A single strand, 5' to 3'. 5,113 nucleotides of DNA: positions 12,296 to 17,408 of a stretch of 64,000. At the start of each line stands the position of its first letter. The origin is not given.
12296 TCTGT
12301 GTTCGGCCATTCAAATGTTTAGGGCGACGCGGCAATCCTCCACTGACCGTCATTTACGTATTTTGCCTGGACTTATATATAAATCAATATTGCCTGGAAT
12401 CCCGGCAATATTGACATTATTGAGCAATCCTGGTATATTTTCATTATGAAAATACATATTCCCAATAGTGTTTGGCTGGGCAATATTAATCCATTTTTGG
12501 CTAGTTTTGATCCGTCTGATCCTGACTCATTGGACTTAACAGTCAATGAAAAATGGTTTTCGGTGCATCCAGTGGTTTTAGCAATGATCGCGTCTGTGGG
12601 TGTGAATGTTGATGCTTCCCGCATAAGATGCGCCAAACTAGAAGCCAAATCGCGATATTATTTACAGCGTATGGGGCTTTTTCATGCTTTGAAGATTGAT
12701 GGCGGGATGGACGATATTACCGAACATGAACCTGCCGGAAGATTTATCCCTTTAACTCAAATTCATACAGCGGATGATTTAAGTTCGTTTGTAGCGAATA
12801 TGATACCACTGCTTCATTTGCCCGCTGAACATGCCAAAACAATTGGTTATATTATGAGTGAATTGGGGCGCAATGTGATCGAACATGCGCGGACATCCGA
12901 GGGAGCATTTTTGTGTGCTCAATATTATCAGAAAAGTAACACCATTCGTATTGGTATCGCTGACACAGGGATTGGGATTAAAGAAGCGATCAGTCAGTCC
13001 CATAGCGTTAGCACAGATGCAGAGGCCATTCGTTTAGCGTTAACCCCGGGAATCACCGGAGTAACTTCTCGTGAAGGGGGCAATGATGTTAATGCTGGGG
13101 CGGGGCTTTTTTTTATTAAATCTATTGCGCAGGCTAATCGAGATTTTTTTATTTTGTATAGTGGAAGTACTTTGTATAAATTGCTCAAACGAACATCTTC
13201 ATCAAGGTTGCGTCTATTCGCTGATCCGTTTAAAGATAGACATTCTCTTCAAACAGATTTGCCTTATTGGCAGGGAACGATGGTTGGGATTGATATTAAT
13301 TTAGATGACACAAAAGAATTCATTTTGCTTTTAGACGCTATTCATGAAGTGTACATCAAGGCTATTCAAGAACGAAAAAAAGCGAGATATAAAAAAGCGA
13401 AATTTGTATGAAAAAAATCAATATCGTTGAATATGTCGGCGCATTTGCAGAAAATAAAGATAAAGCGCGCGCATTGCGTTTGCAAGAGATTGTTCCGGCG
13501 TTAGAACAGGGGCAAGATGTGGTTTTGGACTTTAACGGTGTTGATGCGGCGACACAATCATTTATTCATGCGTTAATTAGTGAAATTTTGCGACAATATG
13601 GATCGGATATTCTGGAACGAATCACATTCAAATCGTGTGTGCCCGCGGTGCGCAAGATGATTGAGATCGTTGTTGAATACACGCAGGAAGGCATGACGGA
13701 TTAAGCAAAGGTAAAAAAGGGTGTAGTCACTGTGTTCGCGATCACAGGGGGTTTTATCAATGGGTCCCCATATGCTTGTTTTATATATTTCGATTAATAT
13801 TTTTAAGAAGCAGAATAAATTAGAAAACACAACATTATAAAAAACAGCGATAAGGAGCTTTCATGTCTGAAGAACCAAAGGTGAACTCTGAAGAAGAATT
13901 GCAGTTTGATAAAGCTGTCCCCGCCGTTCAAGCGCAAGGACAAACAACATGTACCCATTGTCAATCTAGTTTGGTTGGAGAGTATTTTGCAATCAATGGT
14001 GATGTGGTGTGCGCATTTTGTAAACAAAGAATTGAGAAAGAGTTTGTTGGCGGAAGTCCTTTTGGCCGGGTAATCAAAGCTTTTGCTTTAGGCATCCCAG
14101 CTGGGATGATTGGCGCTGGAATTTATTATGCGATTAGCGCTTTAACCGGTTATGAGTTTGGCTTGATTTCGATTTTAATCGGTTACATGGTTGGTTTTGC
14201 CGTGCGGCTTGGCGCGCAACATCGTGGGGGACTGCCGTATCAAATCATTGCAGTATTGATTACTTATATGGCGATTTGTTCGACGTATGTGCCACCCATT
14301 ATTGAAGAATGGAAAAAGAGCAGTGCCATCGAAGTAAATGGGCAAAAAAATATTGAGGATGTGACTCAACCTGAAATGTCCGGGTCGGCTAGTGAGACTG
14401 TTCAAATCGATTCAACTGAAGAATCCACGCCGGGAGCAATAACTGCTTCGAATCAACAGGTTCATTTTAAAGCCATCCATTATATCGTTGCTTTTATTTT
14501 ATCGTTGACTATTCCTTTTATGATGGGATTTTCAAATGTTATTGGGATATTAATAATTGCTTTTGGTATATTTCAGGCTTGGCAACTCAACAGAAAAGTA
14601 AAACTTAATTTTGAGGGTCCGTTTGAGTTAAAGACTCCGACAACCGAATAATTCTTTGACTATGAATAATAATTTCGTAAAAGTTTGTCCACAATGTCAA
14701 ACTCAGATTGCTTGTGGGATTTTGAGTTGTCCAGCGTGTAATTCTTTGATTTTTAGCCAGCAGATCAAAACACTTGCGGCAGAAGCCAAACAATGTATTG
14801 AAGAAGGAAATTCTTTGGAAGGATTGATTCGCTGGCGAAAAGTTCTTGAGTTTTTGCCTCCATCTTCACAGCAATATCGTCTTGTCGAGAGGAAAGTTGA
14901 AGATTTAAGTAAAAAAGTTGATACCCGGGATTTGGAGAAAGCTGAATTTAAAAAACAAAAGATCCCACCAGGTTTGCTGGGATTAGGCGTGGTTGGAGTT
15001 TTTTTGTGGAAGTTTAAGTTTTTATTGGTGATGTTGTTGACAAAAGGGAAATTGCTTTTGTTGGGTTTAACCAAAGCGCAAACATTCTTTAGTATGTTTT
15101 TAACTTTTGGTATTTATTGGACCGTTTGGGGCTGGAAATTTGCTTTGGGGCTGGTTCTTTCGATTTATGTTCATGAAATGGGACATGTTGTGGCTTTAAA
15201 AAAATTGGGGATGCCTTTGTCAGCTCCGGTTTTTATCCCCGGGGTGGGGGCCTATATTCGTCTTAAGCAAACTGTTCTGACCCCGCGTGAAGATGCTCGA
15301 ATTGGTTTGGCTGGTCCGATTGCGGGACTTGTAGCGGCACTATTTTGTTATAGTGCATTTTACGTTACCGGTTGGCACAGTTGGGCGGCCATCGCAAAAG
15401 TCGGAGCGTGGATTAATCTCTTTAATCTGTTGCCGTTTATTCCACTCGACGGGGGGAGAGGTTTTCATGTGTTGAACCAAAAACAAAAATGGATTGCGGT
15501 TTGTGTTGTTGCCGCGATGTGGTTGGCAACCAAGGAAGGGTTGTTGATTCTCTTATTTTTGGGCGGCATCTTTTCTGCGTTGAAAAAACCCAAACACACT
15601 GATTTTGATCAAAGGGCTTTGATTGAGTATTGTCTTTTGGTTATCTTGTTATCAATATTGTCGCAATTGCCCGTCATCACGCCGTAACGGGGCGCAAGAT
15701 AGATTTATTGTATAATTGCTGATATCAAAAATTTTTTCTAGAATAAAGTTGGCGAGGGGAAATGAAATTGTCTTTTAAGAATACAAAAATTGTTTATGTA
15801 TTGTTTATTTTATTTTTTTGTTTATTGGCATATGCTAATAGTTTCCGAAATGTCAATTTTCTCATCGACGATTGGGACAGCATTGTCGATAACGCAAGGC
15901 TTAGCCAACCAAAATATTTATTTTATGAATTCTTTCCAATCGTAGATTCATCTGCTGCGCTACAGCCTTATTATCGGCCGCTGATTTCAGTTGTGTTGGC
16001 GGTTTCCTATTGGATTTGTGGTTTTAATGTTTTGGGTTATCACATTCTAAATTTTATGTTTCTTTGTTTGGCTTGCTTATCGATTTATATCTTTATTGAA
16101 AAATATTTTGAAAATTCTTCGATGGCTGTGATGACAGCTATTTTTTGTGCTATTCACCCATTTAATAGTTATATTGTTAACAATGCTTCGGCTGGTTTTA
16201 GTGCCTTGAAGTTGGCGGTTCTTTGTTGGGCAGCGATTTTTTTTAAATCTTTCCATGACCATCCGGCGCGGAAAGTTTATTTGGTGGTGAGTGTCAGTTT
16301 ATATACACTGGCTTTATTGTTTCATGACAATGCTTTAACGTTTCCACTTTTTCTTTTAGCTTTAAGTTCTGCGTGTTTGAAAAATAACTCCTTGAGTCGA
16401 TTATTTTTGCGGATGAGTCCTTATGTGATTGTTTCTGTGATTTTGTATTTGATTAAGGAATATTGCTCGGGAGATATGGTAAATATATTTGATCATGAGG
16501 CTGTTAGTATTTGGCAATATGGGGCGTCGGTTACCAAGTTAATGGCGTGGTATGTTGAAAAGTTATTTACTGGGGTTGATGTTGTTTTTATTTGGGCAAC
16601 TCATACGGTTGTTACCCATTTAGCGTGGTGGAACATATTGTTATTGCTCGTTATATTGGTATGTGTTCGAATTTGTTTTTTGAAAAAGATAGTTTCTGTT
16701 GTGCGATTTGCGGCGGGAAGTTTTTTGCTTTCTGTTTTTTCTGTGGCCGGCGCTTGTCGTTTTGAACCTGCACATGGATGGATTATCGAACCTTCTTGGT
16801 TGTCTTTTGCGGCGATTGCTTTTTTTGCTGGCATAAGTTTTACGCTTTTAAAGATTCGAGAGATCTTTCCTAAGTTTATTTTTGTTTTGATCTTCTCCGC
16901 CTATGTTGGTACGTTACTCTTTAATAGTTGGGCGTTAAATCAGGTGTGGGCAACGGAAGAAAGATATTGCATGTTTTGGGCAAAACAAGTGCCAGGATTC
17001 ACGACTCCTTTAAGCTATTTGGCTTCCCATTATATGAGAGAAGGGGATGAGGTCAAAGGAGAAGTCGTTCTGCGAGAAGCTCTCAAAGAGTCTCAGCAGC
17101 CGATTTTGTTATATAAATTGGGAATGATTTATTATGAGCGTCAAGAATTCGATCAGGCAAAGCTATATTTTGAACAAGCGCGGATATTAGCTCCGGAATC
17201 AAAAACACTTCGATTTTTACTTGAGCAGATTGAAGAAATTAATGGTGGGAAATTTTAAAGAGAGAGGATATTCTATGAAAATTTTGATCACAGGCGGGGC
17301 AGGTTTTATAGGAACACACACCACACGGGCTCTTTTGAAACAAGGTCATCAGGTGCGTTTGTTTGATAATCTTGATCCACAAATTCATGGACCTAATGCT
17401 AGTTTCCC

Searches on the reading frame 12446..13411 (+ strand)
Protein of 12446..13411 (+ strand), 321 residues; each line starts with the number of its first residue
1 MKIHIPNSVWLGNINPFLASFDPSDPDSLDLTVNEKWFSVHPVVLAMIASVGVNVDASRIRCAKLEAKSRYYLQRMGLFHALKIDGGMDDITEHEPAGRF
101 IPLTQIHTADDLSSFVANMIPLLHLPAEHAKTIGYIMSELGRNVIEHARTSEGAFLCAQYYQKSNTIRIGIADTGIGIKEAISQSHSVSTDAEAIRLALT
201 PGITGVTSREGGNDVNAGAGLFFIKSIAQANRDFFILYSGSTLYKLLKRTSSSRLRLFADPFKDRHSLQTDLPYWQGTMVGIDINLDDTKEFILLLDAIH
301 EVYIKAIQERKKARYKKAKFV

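Call 49: search_protein_families(library=pfam, proteins=[window:12446-13411:+], max_evalue=0.001)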
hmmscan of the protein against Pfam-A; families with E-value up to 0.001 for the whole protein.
window:12446-13411:+ (321 aa): 1 family
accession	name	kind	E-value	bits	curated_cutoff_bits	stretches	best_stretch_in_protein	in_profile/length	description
PF13581.12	HATPase_c_2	-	4.6e-06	27.1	27.4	1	112-229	11-110/127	Histidine kinase-like ATPase domain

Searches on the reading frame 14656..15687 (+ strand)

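Call 49: search_protein_families(library=pfam, proteins=[window:14656-15687:+], max_evalue=0.001)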
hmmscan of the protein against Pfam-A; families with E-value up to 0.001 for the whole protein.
window:14656-15687:+ (343 aa): 1 family
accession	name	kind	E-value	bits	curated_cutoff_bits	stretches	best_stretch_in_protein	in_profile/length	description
PF02163.28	Peptidase_M50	-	2.3e-15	57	27.2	2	162-236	2-101/221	Peptidase family M50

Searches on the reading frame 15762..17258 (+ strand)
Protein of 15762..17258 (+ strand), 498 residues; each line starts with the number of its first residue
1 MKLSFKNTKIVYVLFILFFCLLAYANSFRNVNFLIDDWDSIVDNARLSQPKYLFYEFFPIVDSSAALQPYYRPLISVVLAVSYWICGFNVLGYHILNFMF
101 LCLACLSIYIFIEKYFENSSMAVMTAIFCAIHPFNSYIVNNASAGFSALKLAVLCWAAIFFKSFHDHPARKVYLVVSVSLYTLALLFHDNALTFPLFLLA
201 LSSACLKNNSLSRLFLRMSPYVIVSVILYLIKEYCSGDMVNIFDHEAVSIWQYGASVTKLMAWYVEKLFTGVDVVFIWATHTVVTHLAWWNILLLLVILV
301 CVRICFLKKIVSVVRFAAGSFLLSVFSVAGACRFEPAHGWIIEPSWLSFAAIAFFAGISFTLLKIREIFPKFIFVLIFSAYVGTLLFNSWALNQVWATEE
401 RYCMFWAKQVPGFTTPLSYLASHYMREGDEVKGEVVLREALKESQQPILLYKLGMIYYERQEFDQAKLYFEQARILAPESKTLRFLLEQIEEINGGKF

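Call 8: search_protein_families(library=pfam, proteins=[window:15762-17258:+], max_evalue=0.001)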
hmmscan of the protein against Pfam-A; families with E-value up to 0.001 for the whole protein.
window:15762-17258:+ (498 aa): 3 families
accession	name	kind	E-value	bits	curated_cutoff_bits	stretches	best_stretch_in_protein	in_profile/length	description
PF07719.23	TPR_2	-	1.6e-07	31.3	27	1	449-479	3-33/34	Tetratricopeptide repeat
PF00515.34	TPR_1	-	0.00011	22.3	27.8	1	449-479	3-33/34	Tetratricopeptide repeat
PF13428.12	TPR_14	-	0.00054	20.8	23.5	0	449-487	3-41/44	Tetratricopeptide repeat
